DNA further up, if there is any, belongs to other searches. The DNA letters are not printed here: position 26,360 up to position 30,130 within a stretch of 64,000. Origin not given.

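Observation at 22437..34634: Three tandem paralogous T9SS cargo proteins with a shared ~480-aa N-terminal domain and variable Cys-Ig repeat number (7 / 3 / 0)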

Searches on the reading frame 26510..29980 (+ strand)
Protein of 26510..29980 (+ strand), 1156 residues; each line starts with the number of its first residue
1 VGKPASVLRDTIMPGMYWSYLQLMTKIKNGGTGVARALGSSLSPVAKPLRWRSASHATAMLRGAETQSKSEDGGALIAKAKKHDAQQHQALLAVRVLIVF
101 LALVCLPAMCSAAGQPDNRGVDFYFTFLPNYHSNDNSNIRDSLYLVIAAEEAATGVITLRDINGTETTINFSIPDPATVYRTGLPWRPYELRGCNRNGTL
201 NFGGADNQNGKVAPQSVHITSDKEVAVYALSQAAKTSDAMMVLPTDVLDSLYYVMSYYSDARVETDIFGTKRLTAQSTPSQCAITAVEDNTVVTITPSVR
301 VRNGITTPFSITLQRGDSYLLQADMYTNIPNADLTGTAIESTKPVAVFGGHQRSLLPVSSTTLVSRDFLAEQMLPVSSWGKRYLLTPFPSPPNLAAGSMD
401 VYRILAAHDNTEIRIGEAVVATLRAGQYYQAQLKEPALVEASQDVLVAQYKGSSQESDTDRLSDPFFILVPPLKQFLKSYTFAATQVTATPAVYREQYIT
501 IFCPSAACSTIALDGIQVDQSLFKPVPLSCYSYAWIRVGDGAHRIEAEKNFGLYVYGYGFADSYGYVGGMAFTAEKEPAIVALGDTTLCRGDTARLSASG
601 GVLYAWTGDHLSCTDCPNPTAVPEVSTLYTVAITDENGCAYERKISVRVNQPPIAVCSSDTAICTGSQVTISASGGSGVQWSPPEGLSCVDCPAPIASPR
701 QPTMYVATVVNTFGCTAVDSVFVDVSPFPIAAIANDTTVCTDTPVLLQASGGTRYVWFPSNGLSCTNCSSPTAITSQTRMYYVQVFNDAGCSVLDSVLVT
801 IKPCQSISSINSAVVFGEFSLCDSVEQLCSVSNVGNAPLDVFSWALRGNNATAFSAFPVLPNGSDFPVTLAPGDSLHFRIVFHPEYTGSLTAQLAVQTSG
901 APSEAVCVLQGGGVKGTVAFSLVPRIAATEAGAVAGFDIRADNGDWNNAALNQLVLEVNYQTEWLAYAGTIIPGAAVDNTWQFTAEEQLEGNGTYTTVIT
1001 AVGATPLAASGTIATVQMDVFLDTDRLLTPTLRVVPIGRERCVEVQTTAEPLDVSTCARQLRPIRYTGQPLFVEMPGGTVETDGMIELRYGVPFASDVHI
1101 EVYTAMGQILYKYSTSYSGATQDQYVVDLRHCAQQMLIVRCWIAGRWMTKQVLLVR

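Call 4: search_protein_families(library=pfam, proteins=[window:26510-29980:+], max_evalue=0.1)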
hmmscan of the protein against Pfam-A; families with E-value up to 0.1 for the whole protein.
window:26510-29980:+ (1156 aa): 6 families
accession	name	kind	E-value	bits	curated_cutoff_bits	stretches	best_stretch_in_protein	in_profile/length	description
PF17517.7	IgGFc_binding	-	1.1e-70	238.7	25.6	1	238-557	1-297/297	IgGFc binding protein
PF19081.6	Ig_7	-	9.8e-08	32.6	27.3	1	732-803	5-84/84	Ig-like domain CHU_C associated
PF22544.2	HYDIN_VesB_CFA65-like_Ig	-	0.00011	22.8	25.5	1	816-911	12-99/100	HYDIN/CFA65/VesB-like, Ig-like domain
PF22073.2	Cep192_D4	-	0.00027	21.5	35.5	1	806-899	3-95/112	Cep192 domain 4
PF12371.14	TMEM131_like_N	-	0.028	15.1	28.8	0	816-898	10-84/84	Transmembrane protein 131-like N-terminal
PF15780.11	ASH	-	0.076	13.6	27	0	812-900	12-92/98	Abnormal spindle-like microcephaly-assoc'd, ASPM-SPD-2-Hydin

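Call 5: search_protein_families(library=ncbifam, proteins=[window:26510-29980:+], max_evalue=0.1)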
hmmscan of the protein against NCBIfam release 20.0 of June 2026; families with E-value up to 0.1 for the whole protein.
window:26510-29980:+ (1156 aa): 1 family
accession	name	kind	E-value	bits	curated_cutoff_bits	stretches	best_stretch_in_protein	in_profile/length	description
NF012200.0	choice_anch_D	domain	2.4e-08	34.5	45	1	810-898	21-103/108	choice-of-anchor D domain-containing protein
